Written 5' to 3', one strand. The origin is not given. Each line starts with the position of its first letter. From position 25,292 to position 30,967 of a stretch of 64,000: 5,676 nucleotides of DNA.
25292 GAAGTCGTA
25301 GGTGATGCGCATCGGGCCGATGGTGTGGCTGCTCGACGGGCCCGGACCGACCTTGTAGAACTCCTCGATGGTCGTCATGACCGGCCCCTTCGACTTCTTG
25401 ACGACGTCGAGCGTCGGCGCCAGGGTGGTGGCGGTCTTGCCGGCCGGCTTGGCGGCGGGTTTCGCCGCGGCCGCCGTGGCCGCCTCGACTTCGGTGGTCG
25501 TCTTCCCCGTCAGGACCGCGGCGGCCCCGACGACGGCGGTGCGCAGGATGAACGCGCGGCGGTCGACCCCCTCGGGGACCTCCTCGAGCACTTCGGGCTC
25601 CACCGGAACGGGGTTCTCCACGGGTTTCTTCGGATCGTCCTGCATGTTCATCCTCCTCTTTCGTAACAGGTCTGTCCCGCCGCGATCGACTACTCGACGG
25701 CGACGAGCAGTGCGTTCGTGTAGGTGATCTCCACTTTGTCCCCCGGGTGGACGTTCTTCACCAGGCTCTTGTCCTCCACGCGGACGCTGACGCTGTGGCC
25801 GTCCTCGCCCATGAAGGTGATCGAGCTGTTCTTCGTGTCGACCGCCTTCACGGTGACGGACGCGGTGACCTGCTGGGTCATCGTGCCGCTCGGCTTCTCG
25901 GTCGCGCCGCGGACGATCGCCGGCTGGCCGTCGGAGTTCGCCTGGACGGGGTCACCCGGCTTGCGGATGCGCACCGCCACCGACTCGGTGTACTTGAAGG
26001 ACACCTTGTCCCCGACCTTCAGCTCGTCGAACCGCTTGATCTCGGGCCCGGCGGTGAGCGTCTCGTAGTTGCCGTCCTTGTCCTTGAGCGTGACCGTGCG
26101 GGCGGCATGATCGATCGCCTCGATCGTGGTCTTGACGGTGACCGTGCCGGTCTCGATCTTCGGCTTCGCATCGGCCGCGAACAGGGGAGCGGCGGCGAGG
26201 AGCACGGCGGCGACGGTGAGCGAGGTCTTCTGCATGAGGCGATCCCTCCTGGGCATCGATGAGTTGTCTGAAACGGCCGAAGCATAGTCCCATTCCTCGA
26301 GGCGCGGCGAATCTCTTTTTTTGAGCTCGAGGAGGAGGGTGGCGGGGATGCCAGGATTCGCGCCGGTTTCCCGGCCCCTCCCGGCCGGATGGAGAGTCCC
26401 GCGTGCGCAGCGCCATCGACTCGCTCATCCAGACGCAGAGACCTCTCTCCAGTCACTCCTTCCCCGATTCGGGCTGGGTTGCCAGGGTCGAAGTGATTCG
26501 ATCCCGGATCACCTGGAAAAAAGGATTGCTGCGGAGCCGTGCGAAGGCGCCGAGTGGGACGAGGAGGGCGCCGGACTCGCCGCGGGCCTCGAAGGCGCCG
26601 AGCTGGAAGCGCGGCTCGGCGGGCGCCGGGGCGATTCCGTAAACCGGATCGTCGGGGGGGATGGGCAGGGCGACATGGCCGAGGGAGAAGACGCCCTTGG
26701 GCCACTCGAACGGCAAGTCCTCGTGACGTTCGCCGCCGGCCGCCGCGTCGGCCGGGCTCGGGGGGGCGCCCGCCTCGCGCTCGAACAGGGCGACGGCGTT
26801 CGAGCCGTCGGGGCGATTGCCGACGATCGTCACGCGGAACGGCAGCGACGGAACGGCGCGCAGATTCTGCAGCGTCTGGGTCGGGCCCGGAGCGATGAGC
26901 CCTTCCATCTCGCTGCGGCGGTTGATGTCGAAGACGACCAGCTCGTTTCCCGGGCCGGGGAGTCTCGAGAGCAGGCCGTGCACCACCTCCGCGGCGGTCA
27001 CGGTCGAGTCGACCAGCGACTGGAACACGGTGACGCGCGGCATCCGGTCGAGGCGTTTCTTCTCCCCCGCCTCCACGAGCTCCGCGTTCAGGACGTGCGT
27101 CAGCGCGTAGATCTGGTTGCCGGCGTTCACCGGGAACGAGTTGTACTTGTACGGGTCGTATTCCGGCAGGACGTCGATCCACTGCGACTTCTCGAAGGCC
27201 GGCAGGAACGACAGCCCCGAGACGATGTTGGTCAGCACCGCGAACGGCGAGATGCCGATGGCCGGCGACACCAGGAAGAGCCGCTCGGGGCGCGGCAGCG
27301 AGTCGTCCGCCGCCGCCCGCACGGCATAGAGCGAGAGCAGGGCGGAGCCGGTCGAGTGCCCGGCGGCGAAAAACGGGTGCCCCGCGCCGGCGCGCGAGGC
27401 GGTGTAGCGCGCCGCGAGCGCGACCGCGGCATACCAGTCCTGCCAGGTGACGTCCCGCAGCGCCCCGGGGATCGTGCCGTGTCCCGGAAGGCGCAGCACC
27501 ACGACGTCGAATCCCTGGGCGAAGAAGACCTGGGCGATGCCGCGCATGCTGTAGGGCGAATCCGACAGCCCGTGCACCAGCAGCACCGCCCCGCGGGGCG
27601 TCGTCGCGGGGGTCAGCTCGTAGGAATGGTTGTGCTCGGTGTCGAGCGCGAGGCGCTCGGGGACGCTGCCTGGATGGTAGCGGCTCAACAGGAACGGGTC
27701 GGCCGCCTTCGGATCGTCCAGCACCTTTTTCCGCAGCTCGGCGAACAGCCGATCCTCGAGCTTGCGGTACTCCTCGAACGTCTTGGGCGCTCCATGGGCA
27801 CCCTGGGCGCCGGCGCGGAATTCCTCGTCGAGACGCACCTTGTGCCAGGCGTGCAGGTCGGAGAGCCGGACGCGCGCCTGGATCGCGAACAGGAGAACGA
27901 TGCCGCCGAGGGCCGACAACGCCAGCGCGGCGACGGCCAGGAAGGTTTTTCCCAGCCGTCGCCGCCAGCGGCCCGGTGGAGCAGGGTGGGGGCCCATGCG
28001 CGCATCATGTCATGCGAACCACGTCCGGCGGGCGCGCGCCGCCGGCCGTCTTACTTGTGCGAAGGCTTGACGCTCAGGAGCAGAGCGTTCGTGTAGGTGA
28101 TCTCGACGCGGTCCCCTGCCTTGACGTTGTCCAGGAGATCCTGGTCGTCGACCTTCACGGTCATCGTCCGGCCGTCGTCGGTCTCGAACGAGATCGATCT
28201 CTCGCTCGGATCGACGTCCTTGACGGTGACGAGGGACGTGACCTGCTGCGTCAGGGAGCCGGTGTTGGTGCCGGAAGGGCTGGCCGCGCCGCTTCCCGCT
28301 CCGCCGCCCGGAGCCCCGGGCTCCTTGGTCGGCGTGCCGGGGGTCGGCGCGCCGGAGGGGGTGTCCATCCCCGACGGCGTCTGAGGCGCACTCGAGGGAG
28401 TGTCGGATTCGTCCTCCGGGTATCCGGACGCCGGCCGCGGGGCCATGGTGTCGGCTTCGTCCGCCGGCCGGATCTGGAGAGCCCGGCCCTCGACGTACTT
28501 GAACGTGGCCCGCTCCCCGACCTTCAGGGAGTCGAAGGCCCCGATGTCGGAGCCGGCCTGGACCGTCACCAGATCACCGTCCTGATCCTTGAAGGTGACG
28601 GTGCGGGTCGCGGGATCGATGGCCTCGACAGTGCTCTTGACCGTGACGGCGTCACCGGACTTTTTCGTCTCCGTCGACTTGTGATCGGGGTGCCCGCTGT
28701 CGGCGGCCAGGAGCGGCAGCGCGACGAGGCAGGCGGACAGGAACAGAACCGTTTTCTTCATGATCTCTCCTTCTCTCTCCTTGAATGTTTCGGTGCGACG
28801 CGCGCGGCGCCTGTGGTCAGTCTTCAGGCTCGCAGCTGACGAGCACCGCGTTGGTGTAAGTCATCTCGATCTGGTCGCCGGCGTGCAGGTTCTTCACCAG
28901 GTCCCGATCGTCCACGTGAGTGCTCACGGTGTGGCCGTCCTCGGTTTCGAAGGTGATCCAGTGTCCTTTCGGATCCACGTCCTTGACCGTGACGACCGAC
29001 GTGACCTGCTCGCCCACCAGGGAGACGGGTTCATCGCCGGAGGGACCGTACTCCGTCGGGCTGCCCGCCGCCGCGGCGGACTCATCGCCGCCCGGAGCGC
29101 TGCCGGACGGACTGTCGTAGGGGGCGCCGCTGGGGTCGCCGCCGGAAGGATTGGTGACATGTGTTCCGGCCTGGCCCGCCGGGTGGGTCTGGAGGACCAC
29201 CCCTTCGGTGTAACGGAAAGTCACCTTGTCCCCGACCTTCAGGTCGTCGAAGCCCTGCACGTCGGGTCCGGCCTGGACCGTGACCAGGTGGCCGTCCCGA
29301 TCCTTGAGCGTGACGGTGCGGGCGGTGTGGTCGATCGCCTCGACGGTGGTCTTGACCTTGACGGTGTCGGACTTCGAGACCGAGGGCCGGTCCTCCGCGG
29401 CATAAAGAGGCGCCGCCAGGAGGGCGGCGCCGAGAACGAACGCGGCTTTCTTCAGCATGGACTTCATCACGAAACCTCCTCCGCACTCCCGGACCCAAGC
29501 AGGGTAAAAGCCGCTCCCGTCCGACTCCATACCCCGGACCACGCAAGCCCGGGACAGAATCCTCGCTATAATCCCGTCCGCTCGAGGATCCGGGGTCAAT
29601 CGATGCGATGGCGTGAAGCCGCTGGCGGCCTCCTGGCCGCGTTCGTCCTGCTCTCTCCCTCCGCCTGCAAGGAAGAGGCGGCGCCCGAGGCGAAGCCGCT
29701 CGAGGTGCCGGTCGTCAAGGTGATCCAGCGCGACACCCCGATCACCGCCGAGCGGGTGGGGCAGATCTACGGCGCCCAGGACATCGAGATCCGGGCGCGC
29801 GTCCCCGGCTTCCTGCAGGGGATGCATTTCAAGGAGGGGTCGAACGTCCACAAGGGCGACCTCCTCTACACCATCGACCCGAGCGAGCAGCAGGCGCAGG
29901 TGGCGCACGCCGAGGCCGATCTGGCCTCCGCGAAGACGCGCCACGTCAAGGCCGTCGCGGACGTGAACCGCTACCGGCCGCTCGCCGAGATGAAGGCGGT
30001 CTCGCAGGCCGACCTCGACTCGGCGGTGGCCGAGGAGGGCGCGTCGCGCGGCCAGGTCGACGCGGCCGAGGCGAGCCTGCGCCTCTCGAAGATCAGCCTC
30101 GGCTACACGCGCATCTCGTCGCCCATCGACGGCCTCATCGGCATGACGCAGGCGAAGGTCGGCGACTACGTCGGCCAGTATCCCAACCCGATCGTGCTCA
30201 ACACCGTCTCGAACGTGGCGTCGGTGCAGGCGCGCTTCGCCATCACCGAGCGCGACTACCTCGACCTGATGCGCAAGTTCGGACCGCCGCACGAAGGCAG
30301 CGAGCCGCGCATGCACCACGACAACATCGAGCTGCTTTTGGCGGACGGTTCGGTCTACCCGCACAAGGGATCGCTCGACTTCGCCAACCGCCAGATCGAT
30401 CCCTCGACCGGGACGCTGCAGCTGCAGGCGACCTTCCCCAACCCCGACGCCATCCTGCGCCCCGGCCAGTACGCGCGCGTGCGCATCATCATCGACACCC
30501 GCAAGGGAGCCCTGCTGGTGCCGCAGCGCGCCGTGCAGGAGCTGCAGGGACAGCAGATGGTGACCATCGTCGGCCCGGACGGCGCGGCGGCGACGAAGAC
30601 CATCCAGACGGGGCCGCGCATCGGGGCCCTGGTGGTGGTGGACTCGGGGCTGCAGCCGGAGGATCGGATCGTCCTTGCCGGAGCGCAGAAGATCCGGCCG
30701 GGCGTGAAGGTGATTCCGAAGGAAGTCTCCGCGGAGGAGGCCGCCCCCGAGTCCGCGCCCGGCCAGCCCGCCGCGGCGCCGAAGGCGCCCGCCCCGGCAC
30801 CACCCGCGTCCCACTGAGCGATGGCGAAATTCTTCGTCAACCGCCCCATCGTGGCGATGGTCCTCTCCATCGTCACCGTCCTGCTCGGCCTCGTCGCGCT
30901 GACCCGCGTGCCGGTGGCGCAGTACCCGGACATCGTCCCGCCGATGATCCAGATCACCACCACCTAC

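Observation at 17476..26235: Complete serine-to-acetate plus formate fermentation route encoded in one co-directional string (sdaA-MFS-pta-ackA-pflB-pflA)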

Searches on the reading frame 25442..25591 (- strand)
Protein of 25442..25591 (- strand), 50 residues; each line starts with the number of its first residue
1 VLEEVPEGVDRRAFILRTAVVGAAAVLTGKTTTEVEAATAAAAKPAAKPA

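Call 84: search_protein_families(library=ncbifam, alignment_id=A4, max_evalue=0.01)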
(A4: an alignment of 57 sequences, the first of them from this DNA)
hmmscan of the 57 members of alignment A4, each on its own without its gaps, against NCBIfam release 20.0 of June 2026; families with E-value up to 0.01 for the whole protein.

A. member 1, seq(50 aa): 1 family
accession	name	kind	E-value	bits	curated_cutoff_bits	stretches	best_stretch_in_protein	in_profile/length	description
TIGR02811.1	formate_TAT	hypoth_equivalog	0.0025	18.1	48.45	1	4-44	4-44/66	formate dehydrogenase region TAT target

B. families by the number of members that match (of 57 scanned): 2 families
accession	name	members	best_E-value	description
TIGR01409.1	TAT_signal_seq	26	0.00019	twin-arginine translocation signal domain-containing protein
TIGR02811.1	formate_TAT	12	0.00011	formate dehydrogenase region TAT target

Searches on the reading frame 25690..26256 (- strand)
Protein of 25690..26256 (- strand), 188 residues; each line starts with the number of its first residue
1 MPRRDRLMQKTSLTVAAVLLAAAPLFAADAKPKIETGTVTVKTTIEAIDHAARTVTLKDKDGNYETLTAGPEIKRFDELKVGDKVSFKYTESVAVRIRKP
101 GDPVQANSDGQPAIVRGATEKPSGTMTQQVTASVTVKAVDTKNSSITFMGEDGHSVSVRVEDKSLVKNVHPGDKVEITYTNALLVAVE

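Call 6: search_protein_families(library=pfam, proteins=[window:25690-26256:-], max_evalue=0.01)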
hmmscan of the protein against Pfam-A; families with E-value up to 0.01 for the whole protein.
window:25690-26256:- (188 aa): 4 families
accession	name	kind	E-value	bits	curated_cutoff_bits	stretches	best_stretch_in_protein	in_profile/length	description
PF11604.15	CusF_Ec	-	1.7e-06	28.2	27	0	159-180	38-59/72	Copper binding periplasmic protein CusF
PF11518.13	DUF3221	-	0.0022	18.7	26.4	0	138-180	30-62/82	Protein of unknown function (DUF3221)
PF07076.17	DUF1344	-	0.0022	18.2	23.1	0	41-91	4-49/60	Protein of unknown function (DUF1344)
PF18340.7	TraI_2B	-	0.0025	18.1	26.7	0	44-68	37-61/79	DNA relaxase TraI 2B/2B-like domain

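Call 7: search_protein_families(library=ncbifam, proteins=[window:25690-26256:-], max_evalue=0.001)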
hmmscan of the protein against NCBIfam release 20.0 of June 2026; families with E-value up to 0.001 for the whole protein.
window:25690-26256:- (188 aa): 0 families

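Call 54: find_homologous_proteins(query=window:25690-26235:-, max_evalue=0.0001)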
Query window:25690-26235:- (181 aa): 728 proteins with E <= 0.0001 among 1365 candidates; the best 120 are listed.
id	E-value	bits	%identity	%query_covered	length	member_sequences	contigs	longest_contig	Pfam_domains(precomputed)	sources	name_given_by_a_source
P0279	1.7e-107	374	100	100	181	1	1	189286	PF11604.16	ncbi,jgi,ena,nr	ncbi:MAG TPA: hypothetical protein VFC25_18100 [Verrucomicrobiae bacterium]|nr:hypothetical protein 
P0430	1.2e-92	326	86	100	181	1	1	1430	PF11604.16,PF07076.18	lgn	-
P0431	4.7e-91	321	85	100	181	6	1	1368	PF11604.16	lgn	-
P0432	7.5e-90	317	83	100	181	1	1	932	PF11604.16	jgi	jgi:Cu/Ag efflux protein CusF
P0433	4.9e-89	314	83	100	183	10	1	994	PF11604.16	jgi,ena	-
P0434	1.1e-86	307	82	99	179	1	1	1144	PF11604.16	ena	-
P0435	1.6e-86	306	80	100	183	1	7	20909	PF11604.16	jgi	jgi:Cu/Ag efflux protein CusF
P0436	4.8e-86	305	80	100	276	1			PF11604.16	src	-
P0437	9.1e-83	294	79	96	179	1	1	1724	PF11604.16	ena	-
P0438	2.5e-80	286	75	100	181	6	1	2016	PF11604.16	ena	-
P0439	6.2e-80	285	76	99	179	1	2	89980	PF11604.16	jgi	jgi:hypothetical protein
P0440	2.1e-75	270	72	99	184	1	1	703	PF11604.16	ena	-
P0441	3.4e-72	260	72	96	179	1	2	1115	PF11604.16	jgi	jgi:Cu/Ag efflux protein CusF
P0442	1.1e-69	251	71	90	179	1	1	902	PF11604.16,PF07076.18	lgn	-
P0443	2.6e-67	244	68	96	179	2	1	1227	PF11604.16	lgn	-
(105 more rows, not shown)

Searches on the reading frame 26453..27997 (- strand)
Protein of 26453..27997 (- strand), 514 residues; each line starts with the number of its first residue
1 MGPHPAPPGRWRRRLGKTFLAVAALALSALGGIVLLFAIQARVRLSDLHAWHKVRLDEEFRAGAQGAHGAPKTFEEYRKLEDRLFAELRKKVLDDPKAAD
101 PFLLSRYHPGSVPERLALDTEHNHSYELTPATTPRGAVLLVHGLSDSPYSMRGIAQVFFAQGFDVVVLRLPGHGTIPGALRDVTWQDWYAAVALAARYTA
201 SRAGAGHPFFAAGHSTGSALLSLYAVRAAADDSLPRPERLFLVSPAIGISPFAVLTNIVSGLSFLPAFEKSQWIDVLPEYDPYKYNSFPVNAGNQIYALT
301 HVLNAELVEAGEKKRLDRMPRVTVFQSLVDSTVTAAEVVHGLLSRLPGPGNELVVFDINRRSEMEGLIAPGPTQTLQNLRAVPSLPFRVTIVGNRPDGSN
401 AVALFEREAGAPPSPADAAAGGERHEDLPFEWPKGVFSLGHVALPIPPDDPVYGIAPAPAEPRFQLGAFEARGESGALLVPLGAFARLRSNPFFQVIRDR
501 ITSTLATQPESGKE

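Call 6: search_protein_families(library=pfam, proteins=[window:26453-27997:-], max_evalue=0.01)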
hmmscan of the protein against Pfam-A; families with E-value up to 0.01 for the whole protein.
window:26453-27997:- (514 aa): 3 families
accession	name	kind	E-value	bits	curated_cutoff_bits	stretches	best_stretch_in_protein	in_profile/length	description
PF12146.15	Hydrolase_4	-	2.5e-12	47.1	27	1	133-251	2-115/239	Serine aminopeptidase, S33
PF12697.13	Abhydrolase_6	-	3.6e-07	31.5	26.3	1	138-275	1-122/217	Alpha/beta hydrolase family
PF00561.26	Abhydrolase_1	-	8e-07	29.4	25.8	1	137-231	2-91/245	alpha/beta hydrolase fold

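Call 7: search_protein_families(library=ncbifam, proteins=[window:26453-27997:-], max_evalue=0.001)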
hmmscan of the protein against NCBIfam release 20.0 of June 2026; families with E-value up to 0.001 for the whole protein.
window:26453-27997:- (514 aa): 2 families
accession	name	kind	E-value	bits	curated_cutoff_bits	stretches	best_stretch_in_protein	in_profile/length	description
NF052543.1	PhlpBipLPA4030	equivalog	2.3e-07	30.3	450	1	131-229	66-164/312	phospholipase BipL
TIGR03056.1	bchO_mg_che_rel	equivalog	2.7e-05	23.3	172.55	1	137-224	30-112/278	alpha/beta fold hydrolase BchO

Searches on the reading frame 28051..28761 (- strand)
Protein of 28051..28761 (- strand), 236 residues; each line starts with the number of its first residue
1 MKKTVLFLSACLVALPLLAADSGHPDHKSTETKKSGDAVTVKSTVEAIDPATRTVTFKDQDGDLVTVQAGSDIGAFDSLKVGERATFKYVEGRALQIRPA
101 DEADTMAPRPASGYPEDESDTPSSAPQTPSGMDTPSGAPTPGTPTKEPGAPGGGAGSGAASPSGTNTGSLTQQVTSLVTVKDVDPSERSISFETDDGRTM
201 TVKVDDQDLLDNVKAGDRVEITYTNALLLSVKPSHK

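Call 6: search_protein_families(library=pfam, proteins=[window:28051-28761:-], max_evalue=0.01)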
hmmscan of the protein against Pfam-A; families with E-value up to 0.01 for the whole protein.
window:28051-28761:- (236 aa): 2 families
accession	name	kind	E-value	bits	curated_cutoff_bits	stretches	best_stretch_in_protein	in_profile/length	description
PF11604.15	CusF_Ec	-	3.9e-06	27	27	1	197-224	32-59/72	Copper binding periplasmic protein CusF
PF24315.1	DUF7489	-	0.0026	18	27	0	188-220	25-56/65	Domain of unknown function (DUF7489)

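Call 7: search_protein_families(library=ncbifam, proteins=[window:28051-28761:-], max_evalue=0.001)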
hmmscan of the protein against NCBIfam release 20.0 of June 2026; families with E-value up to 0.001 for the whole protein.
window:28051-28761:- (236 aa): 1 family
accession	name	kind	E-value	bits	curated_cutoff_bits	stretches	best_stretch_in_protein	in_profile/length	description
NF040942.2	hypo_ExtJ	equivalog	0.00015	22.1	52.5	0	196-224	34-61/77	selenite/tellurite reduction operon protein ExtJ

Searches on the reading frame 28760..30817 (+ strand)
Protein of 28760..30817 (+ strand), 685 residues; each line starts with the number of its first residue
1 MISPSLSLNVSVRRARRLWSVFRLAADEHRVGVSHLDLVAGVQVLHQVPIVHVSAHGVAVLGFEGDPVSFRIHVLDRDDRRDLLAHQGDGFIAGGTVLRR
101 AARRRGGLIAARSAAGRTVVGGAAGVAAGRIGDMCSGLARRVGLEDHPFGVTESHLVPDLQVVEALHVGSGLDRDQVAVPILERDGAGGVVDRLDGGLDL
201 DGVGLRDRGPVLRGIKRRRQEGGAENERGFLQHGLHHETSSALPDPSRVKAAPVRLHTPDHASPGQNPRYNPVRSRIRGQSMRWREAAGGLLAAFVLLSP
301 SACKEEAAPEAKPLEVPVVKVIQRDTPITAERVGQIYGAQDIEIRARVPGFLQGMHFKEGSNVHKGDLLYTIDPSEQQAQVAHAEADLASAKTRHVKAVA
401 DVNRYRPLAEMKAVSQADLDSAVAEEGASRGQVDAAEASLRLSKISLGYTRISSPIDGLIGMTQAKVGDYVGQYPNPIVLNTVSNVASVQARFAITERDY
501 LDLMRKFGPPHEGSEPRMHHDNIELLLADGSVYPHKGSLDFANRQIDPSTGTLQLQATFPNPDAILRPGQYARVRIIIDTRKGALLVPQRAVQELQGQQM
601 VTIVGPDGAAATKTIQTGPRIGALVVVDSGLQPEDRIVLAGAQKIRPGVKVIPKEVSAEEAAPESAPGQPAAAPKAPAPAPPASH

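Call 10: search_protein_families(library=pfam, proteins=[window:28760-30817:+], max_evalue=0.001)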
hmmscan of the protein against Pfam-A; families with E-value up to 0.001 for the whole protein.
window:28760-30817:+ (685 aa): 2 families
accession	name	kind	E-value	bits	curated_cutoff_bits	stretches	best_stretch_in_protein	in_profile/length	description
PF16576.10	HlyD_D23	-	6.9e-10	39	30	1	342-572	20-214/214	Barrel-sandwich domain of CusB or HlyD membrane-fusion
PF13437.12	HlyD_3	-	1.3e-06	29.5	22.2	0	344-402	2-61/106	HlyD family secretion protein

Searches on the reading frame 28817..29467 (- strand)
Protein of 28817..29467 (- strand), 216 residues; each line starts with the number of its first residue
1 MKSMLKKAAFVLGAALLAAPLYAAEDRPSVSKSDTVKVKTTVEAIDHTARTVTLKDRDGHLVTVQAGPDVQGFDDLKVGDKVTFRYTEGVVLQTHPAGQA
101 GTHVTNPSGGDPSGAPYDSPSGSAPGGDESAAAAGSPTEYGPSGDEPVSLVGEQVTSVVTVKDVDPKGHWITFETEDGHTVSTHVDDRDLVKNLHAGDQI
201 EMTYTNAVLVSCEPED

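Call 47: search_protein_families(library=pfam, proteins=[window:28817-29467:-], max_evalue=0.001)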
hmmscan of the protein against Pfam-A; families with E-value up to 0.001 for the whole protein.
window:28817-29467:- (216 aa): 1 family
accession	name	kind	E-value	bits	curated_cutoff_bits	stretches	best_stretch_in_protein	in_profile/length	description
PF11604.15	CusF_Ec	-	7.3e-05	23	27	0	36-55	2-21/72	Copper binding periplasmic protein CusF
